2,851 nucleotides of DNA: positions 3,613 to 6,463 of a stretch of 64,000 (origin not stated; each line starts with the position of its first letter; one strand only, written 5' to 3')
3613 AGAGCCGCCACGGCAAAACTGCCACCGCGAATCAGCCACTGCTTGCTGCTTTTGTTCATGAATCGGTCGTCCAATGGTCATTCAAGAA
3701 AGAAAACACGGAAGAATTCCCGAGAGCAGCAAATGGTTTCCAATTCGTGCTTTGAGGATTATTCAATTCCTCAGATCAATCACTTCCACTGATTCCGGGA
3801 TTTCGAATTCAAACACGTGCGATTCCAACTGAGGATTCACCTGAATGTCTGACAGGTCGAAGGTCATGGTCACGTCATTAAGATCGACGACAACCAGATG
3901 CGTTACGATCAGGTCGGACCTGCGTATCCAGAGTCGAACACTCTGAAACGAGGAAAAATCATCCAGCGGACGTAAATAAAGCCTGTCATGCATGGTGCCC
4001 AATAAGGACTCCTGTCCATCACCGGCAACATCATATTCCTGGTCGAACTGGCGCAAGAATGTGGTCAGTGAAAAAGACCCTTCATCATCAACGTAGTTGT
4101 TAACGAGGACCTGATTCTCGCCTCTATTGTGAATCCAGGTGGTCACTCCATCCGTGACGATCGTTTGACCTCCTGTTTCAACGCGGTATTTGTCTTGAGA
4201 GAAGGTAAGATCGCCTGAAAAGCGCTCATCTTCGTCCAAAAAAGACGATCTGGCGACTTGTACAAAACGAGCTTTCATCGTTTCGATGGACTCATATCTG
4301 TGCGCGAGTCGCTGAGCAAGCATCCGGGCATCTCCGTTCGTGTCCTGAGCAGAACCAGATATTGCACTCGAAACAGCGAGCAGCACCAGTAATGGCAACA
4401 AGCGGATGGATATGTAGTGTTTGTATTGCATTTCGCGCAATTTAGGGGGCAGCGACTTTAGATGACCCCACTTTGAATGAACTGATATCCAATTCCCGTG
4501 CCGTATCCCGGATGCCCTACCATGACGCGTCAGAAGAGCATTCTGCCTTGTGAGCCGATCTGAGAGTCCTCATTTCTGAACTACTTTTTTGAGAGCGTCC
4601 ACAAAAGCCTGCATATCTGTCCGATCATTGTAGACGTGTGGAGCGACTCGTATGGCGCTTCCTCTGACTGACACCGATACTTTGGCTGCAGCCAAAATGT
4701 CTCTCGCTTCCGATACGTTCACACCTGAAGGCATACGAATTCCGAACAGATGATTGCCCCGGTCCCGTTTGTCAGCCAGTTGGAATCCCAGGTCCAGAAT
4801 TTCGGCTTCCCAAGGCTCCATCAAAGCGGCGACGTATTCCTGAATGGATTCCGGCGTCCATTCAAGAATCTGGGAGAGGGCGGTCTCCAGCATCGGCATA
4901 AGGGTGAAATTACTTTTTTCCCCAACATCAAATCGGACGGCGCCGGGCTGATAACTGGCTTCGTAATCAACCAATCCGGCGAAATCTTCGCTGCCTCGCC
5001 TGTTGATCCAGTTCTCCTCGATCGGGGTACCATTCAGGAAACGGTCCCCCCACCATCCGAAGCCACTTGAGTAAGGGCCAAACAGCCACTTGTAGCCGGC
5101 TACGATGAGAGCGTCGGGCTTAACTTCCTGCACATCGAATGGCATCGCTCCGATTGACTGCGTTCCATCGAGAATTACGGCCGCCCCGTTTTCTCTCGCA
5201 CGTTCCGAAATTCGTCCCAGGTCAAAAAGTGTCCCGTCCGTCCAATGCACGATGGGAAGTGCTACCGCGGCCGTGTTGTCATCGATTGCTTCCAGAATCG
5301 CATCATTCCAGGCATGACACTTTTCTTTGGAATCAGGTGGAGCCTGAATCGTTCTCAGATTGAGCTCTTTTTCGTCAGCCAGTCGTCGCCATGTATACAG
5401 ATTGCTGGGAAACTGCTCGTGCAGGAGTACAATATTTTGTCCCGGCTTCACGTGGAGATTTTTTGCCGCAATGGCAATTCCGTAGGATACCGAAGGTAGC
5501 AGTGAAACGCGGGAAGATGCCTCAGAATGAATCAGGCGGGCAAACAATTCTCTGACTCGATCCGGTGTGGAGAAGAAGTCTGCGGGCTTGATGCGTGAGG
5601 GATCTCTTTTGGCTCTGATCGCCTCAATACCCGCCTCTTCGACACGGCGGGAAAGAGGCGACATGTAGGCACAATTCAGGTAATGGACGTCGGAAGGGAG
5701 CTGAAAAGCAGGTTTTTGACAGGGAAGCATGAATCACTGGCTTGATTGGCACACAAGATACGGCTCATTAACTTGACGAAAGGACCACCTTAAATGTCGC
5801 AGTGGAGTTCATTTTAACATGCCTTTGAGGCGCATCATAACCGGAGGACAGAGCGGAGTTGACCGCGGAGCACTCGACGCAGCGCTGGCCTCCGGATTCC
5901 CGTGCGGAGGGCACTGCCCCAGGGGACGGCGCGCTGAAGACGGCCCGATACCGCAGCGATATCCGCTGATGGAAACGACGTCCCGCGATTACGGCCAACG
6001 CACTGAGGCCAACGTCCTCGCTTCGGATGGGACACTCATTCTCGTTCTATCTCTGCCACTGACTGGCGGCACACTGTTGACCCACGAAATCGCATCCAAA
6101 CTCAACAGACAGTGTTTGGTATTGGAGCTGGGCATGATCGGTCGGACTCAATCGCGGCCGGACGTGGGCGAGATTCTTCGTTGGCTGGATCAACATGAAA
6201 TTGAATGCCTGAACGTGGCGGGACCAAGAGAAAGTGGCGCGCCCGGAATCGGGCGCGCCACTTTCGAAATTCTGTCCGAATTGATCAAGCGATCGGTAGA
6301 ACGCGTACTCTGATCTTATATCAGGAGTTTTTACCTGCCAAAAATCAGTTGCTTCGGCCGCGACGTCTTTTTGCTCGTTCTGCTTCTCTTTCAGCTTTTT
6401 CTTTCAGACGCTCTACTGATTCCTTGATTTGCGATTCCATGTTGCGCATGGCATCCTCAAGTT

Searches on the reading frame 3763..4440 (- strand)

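Call 26: search_protein_families(library=pfam, proteins=[window:3763-4440:-], max_evalue=0.001)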
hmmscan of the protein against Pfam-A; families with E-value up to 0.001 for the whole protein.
window:3763-4440:- (225 aa): 1 family
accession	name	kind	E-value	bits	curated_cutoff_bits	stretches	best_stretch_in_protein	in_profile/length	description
PF03548.22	LolA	-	2.1e-13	50.8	23.6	1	51-212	2-164/165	Outer membrane lipoprotein carrier protein LolA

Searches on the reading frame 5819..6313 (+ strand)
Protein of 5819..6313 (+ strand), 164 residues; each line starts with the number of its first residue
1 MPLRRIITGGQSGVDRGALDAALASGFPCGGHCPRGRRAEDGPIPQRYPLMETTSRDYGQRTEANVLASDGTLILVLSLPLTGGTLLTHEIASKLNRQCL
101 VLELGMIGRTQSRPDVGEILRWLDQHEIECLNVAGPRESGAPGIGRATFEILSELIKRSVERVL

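Call 26: search_protein_families(library=pfam, proteins=[window:5819-6313:+], max_evalue=0.001)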
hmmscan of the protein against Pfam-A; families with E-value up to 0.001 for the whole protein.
window:5819-6313:+ (164 aa): 1 family
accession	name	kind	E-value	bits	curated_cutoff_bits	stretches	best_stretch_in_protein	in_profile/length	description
PF12694.12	cpYpsA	-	5.6e-52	175.8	26.2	1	6-155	1-144/145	Circularly permutated YpsA SLOG family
